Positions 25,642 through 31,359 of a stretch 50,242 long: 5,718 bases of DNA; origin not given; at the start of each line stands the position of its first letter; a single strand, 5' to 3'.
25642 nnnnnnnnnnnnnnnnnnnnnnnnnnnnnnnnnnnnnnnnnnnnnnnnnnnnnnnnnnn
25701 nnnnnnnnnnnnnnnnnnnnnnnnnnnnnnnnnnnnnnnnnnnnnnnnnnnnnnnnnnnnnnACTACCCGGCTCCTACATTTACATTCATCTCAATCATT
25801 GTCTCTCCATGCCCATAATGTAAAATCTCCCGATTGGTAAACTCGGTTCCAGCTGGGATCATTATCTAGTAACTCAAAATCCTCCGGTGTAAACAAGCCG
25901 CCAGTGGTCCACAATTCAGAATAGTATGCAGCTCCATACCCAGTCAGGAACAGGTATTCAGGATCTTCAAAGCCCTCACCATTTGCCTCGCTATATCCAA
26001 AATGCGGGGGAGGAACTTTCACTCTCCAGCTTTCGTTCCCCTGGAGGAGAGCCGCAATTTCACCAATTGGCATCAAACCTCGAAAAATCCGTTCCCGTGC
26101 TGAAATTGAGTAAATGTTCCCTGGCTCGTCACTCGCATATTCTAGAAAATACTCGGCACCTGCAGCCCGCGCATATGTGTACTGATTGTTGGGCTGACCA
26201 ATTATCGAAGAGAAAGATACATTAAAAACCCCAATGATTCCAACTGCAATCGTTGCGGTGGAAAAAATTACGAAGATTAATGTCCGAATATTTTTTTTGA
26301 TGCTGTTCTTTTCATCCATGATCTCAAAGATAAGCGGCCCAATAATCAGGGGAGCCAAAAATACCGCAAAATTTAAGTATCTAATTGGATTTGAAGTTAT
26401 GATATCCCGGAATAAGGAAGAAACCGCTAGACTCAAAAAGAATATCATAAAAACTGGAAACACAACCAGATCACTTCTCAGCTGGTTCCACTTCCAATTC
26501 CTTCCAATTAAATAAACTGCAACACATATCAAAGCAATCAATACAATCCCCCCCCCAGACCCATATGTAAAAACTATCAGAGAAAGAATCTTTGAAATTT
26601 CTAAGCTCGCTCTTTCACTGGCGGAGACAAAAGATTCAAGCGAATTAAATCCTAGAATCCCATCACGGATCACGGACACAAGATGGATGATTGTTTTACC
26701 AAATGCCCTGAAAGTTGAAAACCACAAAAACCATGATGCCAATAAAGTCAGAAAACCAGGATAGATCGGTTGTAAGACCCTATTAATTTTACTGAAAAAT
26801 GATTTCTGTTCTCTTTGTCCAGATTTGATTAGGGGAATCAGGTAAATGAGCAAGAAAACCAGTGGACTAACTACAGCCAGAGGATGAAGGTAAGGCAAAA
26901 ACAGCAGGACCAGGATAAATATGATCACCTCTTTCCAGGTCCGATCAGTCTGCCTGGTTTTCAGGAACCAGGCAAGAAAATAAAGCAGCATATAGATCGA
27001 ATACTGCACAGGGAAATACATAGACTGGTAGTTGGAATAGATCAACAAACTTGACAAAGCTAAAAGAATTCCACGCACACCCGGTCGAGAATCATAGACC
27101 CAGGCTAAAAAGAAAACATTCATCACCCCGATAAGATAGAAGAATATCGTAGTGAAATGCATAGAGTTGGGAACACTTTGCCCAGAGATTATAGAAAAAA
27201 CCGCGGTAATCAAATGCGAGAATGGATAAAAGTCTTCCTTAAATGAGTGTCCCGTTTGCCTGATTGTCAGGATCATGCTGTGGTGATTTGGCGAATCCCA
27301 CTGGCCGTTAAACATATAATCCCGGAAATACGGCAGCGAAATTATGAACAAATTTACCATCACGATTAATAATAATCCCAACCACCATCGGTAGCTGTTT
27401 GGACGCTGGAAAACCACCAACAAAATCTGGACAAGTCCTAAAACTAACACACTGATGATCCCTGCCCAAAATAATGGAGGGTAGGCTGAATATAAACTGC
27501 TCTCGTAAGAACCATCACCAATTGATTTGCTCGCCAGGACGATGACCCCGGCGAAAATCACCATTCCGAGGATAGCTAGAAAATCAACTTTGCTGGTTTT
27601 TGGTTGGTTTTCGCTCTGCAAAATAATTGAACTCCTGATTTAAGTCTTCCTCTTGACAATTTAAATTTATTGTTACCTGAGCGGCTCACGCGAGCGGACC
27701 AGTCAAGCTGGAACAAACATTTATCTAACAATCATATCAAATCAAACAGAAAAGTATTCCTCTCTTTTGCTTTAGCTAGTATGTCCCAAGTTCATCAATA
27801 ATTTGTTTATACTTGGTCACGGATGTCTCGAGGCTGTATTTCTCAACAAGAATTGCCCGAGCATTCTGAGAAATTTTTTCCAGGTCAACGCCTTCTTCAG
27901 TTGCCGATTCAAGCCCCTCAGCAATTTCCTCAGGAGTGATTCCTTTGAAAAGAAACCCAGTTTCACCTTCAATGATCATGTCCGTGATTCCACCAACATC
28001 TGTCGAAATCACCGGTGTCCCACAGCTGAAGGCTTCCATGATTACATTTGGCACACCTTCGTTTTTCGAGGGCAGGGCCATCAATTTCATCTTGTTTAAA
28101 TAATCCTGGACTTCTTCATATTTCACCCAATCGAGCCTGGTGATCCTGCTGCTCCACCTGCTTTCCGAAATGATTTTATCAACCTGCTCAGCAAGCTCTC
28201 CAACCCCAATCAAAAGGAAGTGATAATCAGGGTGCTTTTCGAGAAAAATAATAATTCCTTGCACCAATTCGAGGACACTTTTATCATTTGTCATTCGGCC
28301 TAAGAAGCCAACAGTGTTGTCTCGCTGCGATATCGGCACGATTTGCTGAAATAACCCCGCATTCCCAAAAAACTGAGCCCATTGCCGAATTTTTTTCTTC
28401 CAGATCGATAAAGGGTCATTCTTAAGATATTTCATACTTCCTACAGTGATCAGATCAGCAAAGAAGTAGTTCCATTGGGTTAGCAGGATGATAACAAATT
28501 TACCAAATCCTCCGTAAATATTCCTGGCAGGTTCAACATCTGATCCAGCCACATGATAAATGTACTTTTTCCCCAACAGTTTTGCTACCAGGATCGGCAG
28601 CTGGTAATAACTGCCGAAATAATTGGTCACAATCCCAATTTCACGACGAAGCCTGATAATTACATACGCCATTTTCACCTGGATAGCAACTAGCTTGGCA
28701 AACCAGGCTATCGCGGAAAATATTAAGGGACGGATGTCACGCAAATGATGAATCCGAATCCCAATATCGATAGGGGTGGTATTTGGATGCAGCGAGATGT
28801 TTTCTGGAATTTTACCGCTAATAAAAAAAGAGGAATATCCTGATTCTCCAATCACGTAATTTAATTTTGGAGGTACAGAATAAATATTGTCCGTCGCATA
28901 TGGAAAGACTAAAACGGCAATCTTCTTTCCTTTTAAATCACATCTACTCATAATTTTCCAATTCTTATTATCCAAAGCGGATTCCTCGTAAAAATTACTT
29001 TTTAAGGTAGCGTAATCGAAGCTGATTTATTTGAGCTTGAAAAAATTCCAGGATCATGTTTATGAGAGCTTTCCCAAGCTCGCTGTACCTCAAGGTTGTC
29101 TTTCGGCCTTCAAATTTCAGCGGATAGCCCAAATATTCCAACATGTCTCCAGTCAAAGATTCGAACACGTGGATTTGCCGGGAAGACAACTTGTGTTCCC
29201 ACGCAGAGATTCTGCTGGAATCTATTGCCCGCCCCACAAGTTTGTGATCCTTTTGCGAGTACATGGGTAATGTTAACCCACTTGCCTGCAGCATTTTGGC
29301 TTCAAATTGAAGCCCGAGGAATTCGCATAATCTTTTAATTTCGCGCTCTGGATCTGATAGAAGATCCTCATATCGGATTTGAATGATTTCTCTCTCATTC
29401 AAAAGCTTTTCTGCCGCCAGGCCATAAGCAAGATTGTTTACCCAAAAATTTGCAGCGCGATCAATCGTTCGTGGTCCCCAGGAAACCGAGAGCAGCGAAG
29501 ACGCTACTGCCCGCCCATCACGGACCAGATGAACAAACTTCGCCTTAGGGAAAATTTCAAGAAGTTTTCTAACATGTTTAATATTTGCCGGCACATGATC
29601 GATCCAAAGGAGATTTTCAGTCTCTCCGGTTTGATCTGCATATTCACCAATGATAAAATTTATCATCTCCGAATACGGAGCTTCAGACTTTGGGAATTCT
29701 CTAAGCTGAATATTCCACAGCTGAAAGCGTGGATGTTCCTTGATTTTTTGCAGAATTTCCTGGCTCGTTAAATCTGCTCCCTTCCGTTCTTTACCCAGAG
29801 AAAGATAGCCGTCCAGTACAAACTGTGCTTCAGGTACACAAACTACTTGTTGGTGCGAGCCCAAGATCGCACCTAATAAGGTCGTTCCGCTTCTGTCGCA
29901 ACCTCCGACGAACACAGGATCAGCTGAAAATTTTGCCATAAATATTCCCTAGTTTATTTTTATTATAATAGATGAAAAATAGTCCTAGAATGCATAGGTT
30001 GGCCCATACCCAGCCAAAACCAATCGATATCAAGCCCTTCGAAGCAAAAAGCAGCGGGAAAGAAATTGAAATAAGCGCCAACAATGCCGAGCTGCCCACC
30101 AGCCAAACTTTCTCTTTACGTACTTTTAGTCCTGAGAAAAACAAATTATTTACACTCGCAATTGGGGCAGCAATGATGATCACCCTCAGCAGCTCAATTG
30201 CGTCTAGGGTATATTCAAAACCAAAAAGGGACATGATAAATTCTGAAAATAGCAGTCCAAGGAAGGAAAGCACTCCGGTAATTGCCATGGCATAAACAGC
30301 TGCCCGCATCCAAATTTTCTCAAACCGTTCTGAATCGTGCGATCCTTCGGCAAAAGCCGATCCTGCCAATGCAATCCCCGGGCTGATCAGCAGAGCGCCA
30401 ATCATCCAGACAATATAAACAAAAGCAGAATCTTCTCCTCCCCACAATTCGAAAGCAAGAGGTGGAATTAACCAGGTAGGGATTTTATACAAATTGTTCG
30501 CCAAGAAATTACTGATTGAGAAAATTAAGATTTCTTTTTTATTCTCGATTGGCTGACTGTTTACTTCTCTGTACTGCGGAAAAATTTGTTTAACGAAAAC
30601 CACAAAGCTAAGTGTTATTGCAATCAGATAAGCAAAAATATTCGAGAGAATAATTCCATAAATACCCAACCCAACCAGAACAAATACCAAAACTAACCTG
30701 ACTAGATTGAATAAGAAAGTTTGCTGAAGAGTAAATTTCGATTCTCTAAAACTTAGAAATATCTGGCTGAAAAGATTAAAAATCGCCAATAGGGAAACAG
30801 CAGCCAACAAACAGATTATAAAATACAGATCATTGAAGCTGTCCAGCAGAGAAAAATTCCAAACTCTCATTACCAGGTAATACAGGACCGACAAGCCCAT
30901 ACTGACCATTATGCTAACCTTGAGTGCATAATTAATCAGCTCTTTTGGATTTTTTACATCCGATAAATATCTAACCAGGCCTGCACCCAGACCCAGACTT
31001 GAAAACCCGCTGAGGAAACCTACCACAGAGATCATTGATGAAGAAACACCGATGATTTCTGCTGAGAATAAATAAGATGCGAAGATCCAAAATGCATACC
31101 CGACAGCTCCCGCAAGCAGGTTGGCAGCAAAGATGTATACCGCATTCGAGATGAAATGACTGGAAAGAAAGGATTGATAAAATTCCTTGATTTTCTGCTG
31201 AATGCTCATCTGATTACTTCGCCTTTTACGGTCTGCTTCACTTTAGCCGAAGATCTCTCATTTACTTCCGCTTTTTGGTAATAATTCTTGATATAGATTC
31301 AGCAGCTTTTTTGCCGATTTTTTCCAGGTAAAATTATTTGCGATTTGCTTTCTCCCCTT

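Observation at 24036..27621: Coupled module of giant polytopic protein, DUF1616-like protein and CPBP protease: candidate surface-protein glycosylation and processing unit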

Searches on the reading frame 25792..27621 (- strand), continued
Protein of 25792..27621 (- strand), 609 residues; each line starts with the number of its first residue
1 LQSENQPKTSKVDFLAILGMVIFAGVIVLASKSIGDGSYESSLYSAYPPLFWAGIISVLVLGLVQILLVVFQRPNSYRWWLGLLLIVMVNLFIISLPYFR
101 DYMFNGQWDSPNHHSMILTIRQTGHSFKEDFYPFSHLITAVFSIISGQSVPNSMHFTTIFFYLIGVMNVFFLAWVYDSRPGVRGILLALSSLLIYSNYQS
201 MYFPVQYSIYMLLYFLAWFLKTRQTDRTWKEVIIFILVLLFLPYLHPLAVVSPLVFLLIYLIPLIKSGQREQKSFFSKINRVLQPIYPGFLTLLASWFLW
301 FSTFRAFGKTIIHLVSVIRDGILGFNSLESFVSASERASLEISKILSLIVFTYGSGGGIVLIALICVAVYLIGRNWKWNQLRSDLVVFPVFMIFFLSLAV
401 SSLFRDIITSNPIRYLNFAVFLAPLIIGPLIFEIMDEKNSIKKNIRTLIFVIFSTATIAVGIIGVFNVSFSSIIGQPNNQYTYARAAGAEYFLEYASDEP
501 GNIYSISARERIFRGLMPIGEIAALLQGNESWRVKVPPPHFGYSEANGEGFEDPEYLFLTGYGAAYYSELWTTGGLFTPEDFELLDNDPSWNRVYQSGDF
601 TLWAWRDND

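Call 88: search_solved_structures(query=A2, max_evalue=10, show_alignments=2)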
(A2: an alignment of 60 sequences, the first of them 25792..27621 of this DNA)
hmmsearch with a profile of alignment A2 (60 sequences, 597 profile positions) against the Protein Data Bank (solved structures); distinct sequences matched with E-value up to 10: 4.
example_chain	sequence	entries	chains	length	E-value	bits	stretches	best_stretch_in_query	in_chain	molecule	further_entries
6b85_J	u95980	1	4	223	0.36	12.1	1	403-466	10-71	TMHC4_R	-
11kc_A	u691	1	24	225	0.61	11.4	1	404-466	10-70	Designed nanoparticle O43-TM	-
36qu_e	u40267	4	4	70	1.1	10.6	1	246-306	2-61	V-type proton ATPase subunit e2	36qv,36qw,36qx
4gx5_A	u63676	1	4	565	2.1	9.6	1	368-465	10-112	TrkA domain protein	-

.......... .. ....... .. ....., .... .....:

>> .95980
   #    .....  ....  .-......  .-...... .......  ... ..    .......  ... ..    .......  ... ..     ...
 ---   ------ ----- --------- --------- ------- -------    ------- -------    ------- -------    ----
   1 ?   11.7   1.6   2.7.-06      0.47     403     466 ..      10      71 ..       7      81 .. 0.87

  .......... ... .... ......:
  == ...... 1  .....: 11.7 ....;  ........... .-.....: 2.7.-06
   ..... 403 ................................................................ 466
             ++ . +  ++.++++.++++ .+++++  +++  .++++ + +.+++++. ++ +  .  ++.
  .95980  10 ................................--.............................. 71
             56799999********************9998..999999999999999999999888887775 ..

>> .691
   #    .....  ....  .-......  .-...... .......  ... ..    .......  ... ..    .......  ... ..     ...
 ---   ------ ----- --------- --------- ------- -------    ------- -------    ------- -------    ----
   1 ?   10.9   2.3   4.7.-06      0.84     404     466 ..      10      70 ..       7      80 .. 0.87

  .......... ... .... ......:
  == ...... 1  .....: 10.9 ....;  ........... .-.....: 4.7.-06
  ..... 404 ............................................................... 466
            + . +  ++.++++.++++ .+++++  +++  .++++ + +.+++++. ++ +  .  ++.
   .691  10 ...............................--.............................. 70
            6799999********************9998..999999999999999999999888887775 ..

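Call 96: find_related_loci(query=A11, collection=genome_contigs, flank=6000)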
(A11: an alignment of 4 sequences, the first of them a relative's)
Query A11 (598 aa) in genome_contigs; peptide patterns used: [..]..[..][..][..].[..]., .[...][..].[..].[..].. (x = any residue, [..] = any of these).
57 stretches matched a pattern; 1 encode a relative of the query (tblastn E <= 1e-3); 1 distinct loci.
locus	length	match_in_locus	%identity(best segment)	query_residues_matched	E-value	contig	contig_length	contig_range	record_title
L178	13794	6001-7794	100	1-598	0e+0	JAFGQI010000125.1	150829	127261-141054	MAG: Anaerolineales bacterium isolate Zod_Metabat.740 k87_10387044, whole genome shotgun sequence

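Call 97: find_related_loci(query=A1, collection=metagenome_contigs, flank=6000)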
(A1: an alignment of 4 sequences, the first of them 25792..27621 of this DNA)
Query A1 (609 aa) in metagenome_contigs; peptide patterns used: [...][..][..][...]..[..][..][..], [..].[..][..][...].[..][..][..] (x = any residue, [..] = any of these).
600 stretches matched a pattern, but none encodes a relative of the query by tblastn (E <= 1e-3).

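Call 98: find_related_loci(query=A11, collection=metagenome_contigs, flank=6000)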
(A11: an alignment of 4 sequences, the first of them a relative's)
Query A11 (598 aa) in metagenome_contigs; peptide patterns used: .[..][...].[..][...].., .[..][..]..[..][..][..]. (x = any residue, [..] = any of these).
210 stretches matched a pattern, but none encodes a relative of the query by tblastn (E <= 1e-3).

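Call 100: search_protein_families(library=padloc, proteins=[window:25792-27621:-], max_evalue=0.01)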
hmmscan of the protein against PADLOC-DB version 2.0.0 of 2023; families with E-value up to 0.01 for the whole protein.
window:25792-27621:- (609 aa): 0 families

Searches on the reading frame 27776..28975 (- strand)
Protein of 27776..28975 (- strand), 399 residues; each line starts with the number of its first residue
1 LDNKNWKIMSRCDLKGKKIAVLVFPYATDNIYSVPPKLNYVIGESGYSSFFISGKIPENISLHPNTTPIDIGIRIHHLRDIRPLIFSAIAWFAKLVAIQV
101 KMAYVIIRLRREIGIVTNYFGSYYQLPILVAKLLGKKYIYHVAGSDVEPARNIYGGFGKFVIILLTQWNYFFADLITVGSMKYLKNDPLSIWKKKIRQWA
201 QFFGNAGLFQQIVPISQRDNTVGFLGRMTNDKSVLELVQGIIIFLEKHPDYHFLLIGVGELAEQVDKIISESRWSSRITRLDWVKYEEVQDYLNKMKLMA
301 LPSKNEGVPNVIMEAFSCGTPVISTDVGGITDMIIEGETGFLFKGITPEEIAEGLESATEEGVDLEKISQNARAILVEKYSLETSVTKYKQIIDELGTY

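Call 4: search_protein_families(library=pfam, proteins=[window:27776-28975:-], max_evalue=0.01)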
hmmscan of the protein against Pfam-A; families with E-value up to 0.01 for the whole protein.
window:27776-28975:- (399 aa): 4 families
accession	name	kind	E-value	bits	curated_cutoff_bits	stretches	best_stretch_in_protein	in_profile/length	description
PF00534.26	Glycos_transf_1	-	1.8e-29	102.9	26.4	1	212-373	8-170/172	Glycosyl transferases group 1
PF13692.12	Glyco_trans_1_4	-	4.6e-28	98.7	27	1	220-357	2-138/142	Glycosyl transferases group 1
PF13524.12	Glyco_trans_1_2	-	5.6e-08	33.3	25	1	245-387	9-140/144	Glycosyl transferase-like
PF20706.3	GT4-conflict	-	1.9e-05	24.2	26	1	216-337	194-323/385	Family 4 Glycosyltransferase in conflict systems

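Call 5: search_protein_families(library=ncbifam, proteins=[window:27776-28975:-], max_evalue=0.01)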
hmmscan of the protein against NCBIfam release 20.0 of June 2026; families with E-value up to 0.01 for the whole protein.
window:27776-28975:- (399 aa): 40 families (the best 25 are shown)
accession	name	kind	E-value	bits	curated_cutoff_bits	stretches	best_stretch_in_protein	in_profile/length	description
TIGR03088.1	stp2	hypoth_equivalog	9.9e-27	93.9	409.05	1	218-395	193-372/374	TIGR03088 family PEP-CTERM/XrtA system glycosyltransferase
NF047684.1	TeichurnBiosyTuaC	equivalog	5.5e-22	78.2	550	1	217-390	217-383/391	teichuronic acid biosynthesis protein TuaC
NF041876.1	EPS_EpsE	equivalog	2.7e-21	76.3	400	1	225-385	220-385/389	exopolysaccharide biosynthesis GT4 family glycosyltransferase EpsE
TIGR04063.1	stp3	hypoth_equivalog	1e-20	74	442.05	1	219-396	213-395/397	TIGR04063 family PEP-CTERM/XrtA system glycosyltransferase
TIGR03999.1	thiol_BshA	equivalog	5.6e-19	68.3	273.7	1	232-395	212-372/375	N-acetyl-alpha-D-glucosaminyl L-malate synthase BshA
NF047880.1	glyco_SdgA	exception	3.2e-18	65.6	800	1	218-393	314-487/488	serine-aspartate repeat adhesin O-glycosyltransferase SdgA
NF038298.1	EPS_HpsO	equivalog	3.7e-18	65.5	575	1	211-381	193-372/388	hormogonium polysaccharide biosynthesis glycosyltransferase HpsO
NF011726.0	PRK15179.1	equivalog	4.8e-18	64.8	733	1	218-391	516-689/694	Vi polysaccharide biosynthesis protein TviE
TIGR03449.1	mycothiol_MshA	equivalog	1.3e-17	63.9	462.5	1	213-391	214-398/406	D-inositol-3-phosphate glycosyltransferase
NF012034.0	PRK15490.1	equivalog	2.9e-17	62.3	813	1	210-391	388-571/578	Vi polysaccharide biosynthesis glycosyltransferase TviE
NF007396.0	PRK09922.1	equivalog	8.1e-17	61.1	385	1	210-373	171-340/361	lipopolysaccharide 1,6-galactosyltransferase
NF046085.1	XrtY_assoc_Gly1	equivalog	5.3e-16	58.5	400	1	224-395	214-383/387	XrtY-associated glycosyltransferase XYAG1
NF049988.1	MGlcDAGSynMgs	equivalog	2.4e-13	50.2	400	1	225-396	219-387/398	alpha-monoglucosyldiacylglycerol synthase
NF012028.0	PRK15484.1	subfamily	5.6e-13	48.7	618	1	211-394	185-376/380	lipopolysaccharide N-acetylglucosaminyltransferase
NF050056.1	ProtGlycPglH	equivalog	1.9e-12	47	600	1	165-396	130-353/354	GalNAc-alpha-(1->4)-GalNAc-alpha-(1->3)-diNAcBac-PP-undecaprenol alpha-1,4-N-acetyl-D-galactosaminyltransferase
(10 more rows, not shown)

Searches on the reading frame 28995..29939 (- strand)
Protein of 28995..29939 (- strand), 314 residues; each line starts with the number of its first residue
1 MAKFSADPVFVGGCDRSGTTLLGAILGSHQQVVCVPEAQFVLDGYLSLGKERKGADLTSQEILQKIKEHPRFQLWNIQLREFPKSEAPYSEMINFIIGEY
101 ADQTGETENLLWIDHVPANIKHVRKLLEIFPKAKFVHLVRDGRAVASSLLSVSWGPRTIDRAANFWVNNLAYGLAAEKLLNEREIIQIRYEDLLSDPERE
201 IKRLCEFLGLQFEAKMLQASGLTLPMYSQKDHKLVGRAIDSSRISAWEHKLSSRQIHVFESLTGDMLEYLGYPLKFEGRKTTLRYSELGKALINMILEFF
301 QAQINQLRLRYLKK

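Call 4: search_protein_families(library=pfam, proteins=[window:28995-29939:-], max_evalue=0.01)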
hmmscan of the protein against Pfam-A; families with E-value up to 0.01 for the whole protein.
window:28995-29939:- (314 aa): 2 families
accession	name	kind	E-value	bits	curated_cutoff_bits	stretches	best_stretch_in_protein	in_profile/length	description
PF13469.12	Sulfotransfer_3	-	1.4e-38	133.8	27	1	8-213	1-215/216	Sulfotransferase family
PF00685.33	Sulfotransfer_1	-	5.8e-14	52.5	22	1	7-219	2-190/255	Sulfotransferase domain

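Call 5: search_protein_families(library=ncbifam, proteins=[window:28995-29939:-], max_evalue=0.01)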
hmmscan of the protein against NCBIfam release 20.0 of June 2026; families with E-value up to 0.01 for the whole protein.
window:28995-29939:- (314 aa): 1 family
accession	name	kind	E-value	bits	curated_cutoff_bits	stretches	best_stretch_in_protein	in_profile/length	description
NF052394.1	NodProtNoeE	equivalog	1.6e-12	46.8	500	1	173-275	180-287/387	nodulation protein NoeE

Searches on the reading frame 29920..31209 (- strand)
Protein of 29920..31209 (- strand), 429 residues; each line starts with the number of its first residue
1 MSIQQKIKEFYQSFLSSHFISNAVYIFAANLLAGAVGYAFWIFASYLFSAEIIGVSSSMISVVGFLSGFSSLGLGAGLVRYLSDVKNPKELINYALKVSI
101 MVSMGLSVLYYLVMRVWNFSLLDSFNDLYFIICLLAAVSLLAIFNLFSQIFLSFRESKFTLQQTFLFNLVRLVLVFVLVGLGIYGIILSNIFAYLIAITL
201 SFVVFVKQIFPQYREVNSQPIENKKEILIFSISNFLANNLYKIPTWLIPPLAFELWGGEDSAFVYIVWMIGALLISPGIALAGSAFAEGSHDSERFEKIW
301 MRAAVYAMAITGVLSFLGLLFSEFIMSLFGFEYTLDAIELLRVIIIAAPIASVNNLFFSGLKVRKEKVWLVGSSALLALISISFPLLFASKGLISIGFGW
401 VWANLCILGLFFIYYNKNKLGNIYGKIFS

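Call 4: search_protein_families(library=pfam, proteins=[window:29920-31209:-], max_evalue=0.01)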
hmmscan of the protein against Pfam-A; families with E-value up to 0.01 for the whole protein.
window:29920-31209:- (429 aa): 1 family
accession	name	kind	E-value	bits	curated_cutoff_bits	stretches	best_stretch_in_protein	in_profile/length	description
PF01943.22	Polysacc_synt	-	4.6e-07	30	28.2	1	21-237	3-217/274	Polysaccharide biosynthesis protein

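Call 5: search_protein_families(library=ncbifam, proteins=[window:29920-31209:-], max_evalue=0.01)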
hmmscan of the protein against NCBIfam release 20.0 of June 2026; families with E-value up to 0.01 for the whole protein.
window:29920-31209:- (429 aa): 0 families
